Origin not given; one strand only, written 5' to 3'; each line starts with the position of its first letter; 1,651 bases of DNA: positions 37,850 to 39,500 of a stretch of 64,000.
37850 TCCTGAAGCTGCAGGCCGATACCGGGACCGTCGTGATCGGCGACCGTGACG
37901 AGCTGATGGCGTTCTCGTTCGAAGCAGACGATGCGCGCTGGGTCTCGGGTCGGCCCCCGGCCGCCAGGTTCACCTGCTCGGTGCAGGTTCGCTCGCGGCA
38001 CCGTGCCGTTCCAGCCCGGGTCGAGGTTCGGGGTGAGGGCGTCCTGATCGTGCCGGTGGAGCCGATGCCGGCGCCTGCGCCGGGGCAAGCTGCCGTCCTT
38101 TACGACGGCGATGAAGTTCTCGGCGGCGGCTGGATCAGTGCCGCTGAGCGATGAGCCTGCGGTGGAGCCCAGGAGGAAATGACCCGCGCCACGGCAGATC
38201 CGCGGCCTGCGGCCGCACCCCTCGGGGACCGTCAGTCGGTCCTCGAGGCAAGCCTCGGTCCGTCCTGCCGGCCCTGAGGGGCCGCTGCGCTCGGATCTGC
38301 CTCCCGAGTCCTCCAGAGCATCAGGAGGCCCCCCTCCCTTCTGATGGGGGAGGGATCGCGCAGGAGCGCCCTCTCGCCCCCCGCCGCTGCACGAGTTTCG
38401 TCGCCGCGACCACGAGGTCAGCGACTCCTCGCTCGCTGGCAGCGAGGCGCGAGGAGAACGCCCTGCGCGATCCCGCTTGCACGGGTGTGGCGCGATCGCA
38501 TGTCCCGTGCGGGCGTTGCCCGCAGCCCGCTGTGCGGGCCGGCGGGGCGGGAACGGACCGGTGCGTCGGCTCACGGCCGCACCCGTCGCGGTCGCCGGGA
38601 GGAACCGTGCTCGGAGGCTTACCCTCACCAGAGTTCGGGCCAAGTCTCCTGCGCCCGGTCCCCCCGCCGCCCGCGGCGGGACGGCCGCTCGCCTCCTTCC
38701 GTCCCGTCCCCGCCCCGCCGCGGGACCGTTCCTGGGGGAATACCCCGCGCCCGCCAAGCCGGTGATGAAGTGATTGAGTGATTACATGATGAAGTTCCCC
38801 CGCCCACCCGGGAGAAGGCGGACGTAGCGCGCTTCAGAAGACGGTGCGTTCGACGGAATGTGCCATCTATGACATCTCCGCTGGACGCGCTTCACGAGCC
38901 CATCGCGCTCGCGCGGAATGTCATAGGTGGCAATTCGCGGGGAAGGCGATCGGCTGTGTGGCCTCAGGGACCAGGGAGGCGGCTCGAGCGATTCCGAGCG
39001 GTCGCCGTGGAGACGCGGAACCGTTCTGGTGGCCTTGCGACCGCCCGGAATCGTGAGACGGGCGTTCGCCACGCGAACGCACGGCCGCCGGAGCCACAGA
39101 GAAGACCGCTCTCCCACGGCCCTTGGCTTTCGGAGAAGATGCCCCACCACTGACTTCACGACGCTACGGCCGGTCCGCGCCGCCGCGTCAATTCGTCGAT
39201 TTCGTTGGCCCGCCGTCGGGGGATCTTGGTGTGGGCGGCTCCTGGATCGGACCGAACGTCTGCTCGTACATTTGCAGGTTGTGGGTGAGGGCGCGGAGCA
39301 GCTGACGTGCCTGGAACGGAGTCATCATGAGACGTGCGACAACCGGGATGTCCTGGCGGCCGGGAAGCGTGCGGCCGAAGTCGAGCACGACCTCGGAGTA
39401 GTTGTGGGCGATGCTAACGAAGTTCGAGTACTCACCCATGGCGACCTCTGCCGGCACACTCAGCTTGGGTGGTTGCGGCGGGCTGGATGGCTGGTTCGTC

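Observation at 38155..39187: One kilobase of hairpin-dense, non-coding, very GC-rich sequence between two convergent gene ends: candidate large structured RNA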

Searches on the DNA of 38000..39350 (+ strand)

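Call 6: search_rna_families(source=window, start=38000, end=39350, threshold=evalue, max_evalue=10, show_alignments=3)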
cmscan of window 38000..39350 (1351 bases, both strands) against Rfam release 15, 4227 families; matches with E-value up to 10: 15.
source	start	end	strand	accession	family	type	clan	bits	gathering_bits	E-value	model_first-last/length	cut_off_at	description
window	38989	39053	+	RF03292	mir-1301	Gene; miRNA;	-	21.3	63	0.77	1-80/80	no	mir-1301 microRNA precursor family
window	38344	38382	-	RF00879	mir-615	Gene; miRNA;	-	20.7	90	1.9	1-85/85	no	mir-615 microRNA precursor family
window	38855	38936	-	RF03773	mir-978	Gene; miRNA;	-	19.5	100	0.97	1-86/86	no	mir-978 microRNA precursor family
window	38401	38488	+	RF03947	mir-658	Gene; miRNA;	-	18.5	82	8.5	1-100/100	no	mir-658 microRNA precursor family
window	38499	38544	-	RF03006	M23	Gene; sRNA;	-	18.4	41.2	1.7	1-53/53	no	M23 RNA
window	38990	39052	-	RF04104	MIR918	Gene; miRNA;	-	17.2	268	3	1-265/265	no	MIR918 microRNA precursor family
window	38758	38815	+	RF01145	sR14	Gene; snRNA; snoRNA; CD-box;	-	16.4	38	0.14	1-54/54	no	Small nucleolar RNA sR14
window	38326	38353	-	RF00502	TCV_Pr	Cis-reg;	-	16.2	40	5.9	5-32/34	no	Turnip crinkle virus (TCV) core promoter hairpin (Pr)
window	38249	38288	+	RF03163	c4-a1b1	Gene; antisense;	CL00128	15.9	46.7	0.51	1-53/53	no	a1, b1 targets of C4 antisense RNA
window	38399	38426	+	RF00164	s2m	Cis-reg;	CL00117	15.4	50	6.3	1-43/43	no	Coronavirus 3' stem-loop II-like motif (s2m)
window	38990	39052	+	RF04104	MIR918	Gene; miRNA;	-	15.1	268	8.5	1-265/265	no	MIR918 microRNA precursor family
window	38107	38149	+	RF01303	sR49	Gene; snRNA; snoRNA; CD-box;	-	15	50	6.9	1-56/56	no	Small nucleolar RNA sR49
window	38330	38396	+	RF02466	Ms_AS-8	Gene; sRNA;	-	14.7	48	7.1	1-74/74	no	Actinobacteria sRNA Ms_AS-8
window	38758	38811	+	RF01140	sR20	Gene; snRNA; snoRNA; CD-box;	-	14.6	44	6.9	1-56/56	no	Small nucleolar RNA sR20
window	38830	38939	+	RF01497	ALIL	Cis-reg;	-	11.2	50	5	1-117/117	no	ALIL pseudoknot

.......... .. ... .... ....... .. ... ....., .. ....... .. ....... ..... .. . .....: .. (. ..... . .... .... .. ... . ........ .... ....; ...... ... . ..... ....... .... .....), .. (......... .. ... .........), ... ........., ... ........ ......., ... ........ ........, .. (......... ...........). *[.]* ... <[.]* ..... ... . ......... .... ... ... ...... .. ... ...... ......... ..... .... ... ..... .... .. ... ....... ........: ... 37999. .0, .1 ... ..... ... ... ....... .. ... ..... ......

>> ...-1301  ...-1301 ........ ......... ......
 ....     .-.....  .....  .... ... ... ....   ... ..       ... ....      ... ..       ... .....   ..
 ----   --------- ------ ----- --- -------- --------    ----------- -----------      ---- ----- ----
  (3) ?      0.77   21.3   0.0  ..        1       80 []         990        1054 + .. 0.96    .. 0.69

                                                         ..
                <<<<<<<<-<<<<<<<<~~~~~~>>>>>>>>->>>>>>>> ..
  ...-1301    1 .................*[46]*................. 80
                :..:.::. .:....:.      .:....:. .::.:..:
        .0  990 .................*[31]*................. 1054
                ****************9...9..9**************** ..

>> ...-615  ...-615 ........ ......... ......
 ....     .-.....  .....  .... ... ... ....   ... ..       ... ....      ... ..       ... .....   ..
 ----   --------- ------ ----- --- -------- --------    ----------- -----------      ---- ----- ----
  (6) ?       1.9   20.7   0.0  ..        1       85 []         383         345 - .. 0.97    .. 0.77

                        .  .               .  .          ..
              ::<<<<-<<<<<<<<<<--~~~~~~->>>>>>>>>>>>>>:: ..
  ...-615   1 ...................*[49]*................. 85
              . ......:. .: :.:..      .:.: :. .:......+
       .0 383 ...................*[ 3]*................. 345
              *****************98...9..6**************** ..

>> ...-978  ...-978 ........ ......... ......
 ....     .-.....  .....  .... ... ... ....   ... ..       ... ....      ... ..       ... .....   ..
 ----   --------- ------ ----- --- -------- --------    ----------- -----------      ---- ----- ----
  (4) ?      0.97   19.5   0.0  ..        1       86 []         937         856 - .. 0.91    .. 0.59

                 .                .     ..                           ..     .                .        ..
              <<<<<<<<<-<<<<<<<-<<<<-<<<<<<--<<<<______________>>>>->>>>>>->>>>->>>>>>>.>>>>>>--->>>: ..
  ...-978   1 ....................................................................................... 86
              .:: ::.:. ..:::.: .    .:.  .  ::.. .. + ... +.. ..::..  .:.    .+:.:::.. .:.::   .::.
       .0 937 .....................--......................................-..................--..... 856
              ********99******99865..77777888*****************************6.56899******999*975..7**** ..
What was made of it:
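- On Any Rfam 15 family (RNase P, tmRNA, SRP, 6S, ROOL, GOLLD, OLE, HEARO, group II intron and others): At E<=10 over 38000-39350, the only hits are weak matches to miRNA, snoRNA and viral models, all far below threshold (call 6).
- On Group II intron (ORF-less): There is no Intron_gpII or group-II-D1D4 hit at E<=10 (call 6).
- Closest known: ORF-less group II introns. Different: No domain V/VI signal: Rfam Intron_gpII and the D1-D4 models are absent at E<=10 (call 6).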

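Call 31: search_dna_similar(query=window:38155-39187:+, collection=plasmids, mode=distant, max_evalue=0.001)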
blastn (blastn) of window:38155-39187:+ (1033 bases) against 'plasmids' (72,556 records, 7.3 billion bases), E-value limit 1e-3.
No match.

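Call 32: search_dna_similar(query=window:38155-39187:+, collection=phages, mode=distant, max_evalue=0.001)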
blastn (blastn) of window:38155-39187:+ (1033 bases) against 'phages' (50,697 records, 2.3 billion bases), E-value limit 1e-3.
No match.
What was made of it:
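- Tried and rejected: blastn 'distant' against plasmids and phages (calls 31, 32): no match.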
